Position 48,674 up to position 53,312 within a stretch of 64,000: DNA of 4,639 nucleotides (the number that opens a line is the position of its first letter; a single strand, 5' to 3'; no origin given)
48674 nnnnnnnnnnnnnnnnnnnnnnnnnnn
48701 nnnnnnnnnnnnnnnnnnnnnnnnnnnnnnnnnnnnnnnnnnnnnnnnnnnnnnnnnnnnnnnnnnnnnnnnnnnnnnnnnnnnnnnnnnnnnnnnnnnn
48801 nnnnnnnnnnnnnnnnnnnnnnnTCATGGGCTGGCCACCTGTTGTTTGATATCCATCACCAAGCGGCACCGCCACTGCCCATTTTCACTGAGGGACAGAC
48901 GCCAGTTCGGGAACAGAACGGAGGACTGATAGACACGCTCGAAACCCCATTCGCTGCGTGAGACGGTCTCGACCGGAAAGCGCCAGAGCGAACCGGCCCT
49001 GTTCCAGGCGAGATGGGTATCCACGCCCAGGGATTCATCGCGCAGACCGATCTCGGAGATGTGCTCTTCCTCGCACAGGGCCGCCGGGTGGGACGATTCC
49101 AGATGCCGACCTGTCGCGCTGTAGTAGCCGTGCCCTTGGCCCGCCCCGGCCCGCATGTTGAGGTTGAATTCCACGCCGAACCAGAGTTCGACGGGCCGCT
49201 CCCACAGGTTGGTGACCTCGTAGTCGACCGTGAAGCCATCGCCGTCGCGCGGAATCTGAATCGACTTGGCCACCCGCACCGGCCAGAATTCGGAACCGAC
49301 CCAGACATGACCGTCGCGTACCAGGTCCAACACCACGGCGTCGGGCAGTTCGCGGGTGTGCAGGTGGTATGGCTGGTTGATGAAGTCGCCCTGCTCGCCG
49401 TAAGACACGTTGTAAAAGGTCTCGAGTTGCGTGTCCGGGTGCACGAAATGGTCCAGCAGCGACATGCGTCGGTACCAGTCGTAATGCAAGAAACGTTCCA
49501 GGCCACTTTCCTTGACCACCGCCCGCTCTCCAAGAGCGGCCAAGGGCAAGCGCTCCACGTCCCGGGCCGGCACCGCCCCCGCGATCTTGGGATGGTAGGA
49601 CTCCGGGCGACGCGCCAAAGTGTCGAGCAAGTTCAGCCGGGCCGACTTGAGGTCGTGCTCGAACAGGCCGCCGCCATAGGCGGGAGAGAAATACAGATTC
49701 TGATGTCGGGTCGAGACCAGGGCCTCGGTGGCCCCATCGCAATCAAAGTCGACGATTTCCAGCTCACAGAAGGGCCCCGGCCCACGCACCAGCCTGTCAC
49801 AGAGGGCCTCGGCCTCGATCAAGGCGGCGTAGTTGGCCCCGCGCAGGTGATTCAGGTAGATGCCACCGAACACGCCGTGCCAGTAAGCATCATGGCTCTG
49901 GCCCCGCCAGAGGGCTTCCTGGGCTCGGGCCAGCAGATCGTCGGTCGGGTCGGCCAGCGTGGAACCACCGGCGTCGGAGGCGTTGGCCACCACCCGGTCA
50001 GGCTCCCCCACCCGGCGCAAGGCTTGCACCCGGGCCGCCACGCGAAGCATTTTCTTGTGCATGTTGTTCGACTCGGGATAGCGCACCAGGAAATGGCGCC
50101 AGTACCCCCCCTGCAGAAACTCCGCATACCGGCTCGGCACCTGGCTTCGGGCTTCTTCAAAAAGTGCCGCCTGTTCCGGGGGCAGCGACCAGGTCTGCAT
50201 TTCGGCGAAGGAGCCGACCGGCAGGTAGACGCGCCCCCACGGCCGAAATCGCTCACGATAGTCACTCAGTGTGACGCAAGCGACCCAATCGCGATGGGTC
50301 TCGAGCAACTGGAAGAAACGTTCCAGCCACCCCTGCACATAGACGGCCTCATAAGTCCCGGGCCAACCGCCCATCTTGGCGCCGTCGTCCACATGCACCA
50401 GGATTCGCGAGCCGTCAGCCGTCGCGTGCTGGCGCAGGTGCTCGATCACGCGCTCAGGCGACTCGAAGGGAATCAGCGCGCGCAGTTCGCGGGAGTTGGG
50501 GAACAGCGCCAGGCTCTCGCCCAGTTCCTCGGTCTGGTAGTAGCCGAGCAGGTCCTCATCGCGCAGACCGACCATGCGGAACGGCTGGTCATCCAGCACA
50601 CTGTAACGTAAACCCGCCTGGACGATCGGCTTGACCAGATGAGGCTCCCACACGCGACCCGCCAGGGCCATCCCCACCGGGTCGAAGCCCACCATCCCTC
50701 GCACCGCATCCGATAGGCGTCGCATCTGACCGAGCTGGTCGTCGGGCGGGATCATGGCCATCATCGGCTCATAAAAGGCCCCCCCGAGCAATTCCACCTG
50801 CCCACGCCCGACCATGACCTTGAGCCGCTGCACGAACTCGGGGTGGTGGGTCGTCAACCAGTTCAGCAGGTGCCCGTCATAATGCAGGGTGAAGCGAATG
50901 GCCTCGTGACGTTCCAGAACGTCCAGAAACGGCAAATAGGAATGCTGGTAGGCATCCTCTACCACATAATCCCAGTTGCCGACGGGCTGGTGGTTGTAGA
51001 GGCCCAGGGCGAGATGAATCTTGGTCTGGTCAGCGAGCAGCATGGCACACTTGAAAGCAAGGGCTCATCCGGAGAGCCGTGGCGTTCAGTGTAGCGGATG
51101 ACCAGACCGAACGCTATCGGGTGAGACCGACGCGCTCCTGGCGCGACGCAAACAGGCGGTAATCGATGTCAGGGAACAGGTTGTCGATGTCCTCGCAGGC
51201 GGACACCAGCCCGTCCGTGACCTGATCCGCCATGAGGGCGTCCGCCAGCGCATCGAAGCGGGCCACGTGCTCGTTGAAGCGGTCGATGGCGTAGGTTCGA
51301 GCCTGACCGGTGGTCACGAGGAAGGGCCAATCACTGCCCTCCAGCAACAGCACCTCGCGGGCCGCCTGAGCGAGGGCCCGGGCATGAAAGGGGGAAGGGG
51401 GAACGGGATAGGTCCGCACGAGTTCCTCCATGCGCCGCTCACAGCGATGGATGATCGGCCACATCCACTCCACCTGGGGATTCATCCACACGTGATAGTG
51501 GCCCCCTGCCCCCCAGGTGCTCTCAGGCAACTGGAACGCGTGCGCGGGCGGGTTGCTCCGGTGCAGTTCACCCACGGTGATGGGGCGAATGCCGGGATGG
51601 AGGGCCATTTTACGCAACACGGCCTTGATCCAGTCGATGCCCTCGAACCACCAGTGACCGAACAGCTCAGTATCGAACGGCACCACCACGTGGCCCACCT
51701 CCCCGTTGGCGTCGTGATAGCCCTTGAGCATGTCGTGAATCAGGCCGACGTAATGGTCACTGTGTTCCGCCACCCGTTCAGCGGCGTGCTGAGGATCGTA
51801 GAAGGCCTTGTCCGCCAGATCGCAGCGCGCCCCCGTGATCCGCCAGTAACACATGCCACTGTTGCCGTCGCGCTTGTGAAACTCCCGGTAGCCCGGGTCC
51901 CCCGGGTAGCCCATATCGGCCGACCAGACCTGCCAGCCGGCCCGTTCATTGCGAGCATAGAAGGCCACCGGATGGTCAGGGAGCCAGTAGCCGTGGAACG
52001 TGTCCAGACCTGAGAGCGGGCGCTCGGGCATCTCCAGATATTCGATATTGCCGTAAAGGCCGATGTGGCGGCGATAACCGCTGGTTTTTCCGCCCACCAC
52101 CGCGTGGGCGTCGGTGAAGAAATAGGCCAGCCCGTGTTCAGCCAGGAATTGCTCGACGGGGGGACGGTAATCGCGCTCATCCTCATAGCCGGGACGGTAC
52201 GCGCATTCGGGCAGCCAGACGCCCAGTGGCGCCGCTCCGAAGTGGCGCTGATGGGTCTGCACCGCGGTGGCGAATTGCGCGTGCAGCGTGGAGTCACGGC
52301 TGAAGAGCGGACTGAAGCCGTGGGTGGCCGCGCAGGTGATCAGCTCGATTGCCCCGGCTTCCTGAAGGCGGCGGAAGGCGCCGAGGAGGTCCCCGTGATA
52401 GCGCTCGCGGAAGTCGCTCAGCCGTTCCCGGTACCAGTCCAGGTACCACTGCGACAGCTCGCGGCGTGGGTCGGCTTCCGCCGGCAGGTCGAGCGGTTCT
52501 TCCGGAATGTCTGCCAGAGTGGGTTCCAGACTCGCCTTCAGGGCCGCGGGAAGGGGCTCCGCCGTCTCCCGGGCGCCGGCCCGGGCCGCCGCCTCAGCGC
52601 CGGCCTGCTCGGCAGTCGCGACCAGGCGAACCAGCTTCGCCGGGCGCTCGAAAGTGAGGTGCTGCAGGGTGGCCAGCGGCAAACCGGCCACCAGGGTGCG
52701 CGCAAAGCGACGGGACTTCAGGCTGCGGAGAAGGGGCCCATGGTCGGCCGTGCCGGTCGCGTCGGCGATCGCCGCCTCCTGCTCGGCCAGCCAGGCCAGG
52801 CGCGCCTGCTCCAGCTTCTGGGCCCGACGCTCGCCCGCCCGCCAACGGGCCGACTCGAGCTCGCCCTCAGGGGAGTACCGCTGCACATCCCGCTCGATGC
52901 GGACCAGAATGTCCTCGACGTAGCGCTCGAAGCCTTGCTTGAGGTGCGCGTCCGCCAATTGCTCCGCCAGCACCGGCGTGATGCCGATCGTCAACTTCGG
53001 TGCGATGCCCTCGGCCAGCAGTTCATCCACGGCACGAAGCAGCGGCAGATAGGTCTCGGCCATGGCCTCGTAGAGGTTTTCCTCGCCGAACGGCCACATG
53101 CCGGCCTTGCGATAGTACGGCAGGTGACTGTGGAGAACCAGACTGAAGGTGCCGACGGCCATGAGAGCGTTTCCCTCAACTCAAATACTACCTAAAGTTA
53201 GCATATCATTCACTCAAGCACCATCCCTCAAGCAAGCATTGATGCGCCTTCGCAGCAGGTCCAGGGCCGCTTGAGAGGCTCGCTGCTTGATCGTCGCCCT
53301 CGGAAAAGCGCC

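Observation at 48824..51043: Full-length GH57 pseudo-enzyme beside an active GH57 branching enzyme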

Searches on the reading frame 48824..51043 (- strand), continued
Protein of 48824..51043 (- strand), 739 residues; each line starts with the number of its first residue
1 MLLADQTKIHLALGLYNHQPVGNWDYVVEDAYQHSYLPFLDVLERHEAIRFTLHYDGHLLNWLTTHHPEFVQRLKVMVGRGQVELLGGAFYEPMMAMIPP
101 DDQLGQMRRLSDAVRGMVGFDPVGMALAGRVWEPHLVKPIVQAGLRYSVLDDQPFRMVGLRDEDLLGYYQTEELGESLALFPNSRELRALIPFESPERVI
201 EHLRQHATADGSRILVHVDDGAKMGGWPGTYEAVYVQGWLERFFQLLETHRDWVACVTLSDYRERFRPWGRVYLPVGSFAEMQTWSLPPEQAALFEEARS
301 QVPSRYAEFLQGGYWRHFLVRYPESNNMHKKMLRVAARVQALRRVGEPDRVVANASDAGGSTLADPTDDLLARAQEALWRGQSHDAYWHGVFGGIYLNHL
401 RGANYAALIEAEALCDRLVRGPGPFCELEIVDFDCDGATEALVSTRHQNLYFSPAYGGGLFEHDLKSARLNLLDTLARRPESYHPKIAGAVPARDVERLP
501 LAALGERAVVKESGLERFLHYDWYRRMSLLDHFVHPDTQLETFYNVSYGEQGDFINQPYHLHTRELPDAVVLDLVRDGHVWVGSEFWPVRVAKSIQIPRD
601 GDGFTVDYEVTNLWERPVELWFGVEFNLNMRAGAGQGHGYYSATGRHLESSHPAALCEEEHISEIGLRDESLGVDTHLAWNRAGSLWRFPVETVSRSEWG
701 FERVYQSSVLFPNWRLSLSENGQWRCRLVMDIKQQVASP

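Call 41: fold_search(model_id=the predicted structure, library=pdb)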
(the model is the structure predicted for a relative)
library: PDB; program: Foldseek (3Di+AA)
matches with E <= 10: 790; with E <= 0.001: 206
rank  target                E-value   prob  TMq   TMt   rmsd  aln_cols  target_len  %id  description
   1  1k1x_A                1.9e-66  1.00  0.82  0.95   2.5       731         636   34  Crystal structure of 4-alpha-glucanotransferase from thermococcus litoralis (released 2003-06-17)
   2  1k1x_B                5.2e-65  1.00  0.80  0.93   3.5       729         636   34  Crystal structure of 4-alpha-glucanotransferase from thermococcus litoralis (released 2003-06-17)
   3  1k1w                  4.1e-63  1.00  0.79  0.93   3.3       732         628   34  Crystal structure of 4-alpha-glucanotransferase from thermococcus litoralis (released 2003-06-17)
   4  7ufs_A                5.2e-18  1.00  0.35  0.27  18.9       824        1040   11  Cryo-EM Structure of Bl_Man38B at 3.4 A (released 2022-11-16)
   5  7ufu_A                2.6e-17  1.00  0.37  0.28  19.4       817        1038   11  Cryo-EM Structure of Bl_Man38A nucleophile mutant in complex with mannose at 2.7 A (released 2022-11-16)
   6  7vqo_A                3.5e-17  1.00  0.39  0.26  18.2       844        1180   11  Cryo-EM structure of Ams1 bound to the FW domain of Nbr1 (released 2022-07-06)
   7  7ufr_A                4.3e-16  1.00  0.33  0.25  19.9       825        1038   11  Cryo-EM Structure of Bl_Man38A at 2.7 A (released 2022-11-16)
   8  7uft_A                6.3e-16  1.00  0.35  0.26  19.4       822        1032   11  Cryo-EM Structure of Bl_Man38C at 2.9 A (released 2022-11-16)
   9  7dd9_A                7.7e-16  1.00  0.38  0.26  18.1       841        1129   10  Cryo-EM structure of the Ams1 and Nbr1 complex (released 2021-07-14)
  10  6lz1_A                1.6e-15  1.00  0.37  0.27  18.0       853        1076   12  Structure of S.pombe alpha-mannosidase Ams1 (released 2020-09-09)
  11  3p0b                  1.2e-13  1.00  0.39  0.54   7.1       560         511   15  Thermus thermophilus family GH57 branching enzyme: crystal structure, mechanism of action and products formed (released 2010-10-20)
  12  1ufa                  2.0e-13  1.00  0.39  0.55   5.3       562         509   16  Crystal structure of TT1467 from Thermus thermophilus HB8 (released 2003-11-28)
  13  6b9o_B                9.2e-13  1.00  0.33  0.27  19.3       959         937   10  Structure of GH 38 Jack Bean alpha-mannosidase (released 2018-09-26)
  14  7e1y_A                1.0e-12  1.00  0.41  0.56  12.8       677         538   11  Staphylothermus marinus amylopullulanase -SmApu (released 2022-02-09)
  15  6b9p_A                1.4e-12  1.00  0.33  0.28  19.2       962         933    9  Structure of GH 38 Jack Bean alpha-mannosidase in complex with a 36-valent iminosugar cluster inhibitor (released 2018-09-26)
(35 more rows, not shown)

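Call 45: search_protein_families(library=ncbifam, proteins=[window:48824-51043:-], max_evalue=0.01)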
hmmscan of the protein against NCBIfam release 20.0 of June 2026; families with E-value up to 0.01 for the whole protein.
window:48824-51043:- (739 aa): 0 families

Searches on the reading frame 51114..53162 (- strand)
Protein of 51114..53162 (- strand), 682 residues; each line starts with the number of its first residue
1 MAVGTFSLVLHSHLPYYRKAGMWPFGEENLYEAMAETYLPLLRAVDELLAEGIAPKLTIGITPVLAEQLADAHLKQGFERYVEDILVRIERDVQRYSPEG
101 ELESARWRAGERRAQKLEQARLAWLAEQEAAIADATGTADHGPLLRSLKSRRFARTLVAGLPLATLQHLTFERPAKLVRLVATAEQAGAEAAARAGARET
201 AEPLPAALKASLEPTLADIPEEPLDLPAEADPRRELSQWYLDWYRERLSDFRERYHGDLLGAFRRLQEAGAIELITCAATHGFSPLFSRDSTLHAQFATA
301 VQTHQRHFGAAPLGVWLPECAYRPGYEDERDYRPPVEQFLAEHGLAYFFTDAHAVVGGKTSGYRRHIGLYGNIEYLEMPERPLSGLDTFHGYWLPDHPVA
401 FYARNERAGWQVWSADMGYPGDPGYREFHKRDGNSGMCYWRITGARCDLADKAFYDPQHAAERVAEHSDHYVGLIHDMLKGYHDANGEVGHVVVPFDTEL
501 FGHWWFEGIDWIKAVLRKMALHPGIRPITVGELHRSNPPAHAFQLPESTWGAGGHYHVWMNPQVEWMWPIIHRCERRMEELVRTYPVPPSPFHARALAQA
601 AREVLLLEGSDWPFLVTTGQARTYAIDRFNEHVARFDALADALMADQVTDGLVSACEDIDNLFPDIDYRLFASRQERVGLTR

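Call 3: search_protein_families(library=pfam, proteins=[window:51114-53162:-])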
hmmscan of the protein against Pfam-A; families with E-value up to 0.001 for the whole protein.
window:51114-53162:- (682 aa): 2 families
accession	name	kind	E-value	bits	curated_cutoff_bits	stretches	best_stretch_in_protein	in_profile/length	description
PF09210.16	BE_C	-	4.9e-31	107.5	25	1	571-671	2-101/101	1,4-alpha-glucan branching enzyme, C-terminal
PF03065.20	Glyco_hydro_57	-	8.3e-28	98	21.2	1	8-540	2-285/291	Glycosyl hydrolase family 57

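Call 44: search_solved_structures(query=window:51114-53162:-, show_alignments=1, max_evalue=1e-10)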
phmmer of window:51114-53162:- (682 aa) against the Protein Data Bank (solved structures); distinct sequences matched with E-value up to 1e-10: 5.
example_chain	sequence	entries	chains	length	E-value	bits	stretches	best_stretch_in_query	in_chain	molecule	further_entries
5wu7_A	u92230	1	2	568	3e-134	452.1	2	234-666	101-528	Uncharacterized protein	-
3p0b_A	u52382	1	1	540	1.1e-128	433.7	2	246-675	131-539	TT1467 protein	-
1ufa_A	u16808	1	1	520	1.4e-128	433.3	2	246-675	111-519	TT1467 protein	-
3n8t_A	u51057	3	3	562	4.9e-126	425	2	239-645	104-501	alpha-amylase, GH57 family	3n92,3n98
2b5d_X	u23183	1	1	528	3.1e-77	263.7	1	233-672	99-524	alpha-Amylase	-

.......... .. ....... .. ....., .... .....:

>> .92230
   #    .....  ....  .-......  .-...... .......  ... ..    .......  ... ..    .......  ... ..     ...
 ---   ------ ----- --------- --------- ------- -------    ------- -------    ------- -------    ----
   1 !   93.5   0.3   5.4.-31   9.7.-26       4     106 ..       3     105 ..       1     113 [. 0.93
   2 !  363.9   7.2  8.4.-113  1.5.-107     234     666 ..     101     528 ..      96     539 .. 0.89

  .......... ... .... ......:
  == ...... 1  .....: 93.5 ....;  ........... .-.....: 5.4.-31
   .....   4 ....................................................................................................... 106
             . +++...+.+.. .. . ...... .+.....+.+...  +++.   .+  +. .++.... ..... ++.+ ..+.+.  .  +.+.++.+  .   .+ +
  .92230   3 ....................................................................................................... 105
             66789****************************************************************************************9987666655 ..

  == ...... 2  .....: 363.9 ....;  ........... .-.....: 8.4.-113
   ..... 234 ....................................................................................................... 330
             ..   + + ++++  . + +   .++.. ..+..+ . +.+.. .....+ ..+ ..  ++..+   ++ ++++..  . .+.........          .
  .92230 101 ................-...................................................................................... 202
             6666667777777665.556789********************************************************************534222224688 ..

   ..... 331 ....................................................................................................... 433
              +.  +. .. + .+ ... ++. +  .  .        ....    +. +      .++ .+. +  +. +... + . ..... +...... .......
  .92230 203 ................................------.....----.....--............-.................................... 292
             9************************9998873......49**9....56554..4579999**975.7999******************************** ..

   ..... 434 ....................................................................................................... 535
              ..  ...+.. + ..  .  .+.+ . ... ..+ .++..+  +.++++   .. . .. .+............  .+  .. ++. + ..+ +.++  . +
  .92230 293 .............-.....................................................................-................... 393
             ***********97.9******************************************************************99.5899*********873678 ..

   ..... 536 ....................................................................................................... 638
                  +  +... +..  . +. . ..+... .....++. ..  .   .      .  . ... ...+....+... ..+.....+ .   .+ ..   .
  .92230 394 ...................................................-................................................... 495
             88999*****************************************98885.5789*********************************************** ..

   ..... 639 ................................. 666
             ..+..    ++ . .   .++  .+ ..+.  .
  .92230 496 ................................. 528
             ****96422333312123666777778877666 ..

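Call 45: search_protein_families(library=ncbifam, proteins=[window:51114-53162:-], max_evalue=0.01)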
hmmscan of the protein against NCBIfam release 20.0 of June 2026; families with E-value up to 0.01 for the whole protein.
window:51114-53162:- (682 aa): 2 families
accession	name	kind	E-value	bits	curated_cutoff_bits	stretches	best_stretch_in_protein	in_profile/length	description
NF041566.1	branchenz_Thermus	equivalog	3.9e-156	520.9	920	2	239-671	104-526/527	1,4-alpha-glucan branching protein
NF041133.1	branch_enz_Thcocales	equivalog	1.7e-154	515.4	1000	2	238-674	102-536/553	1,4-alpha-glucan branching protein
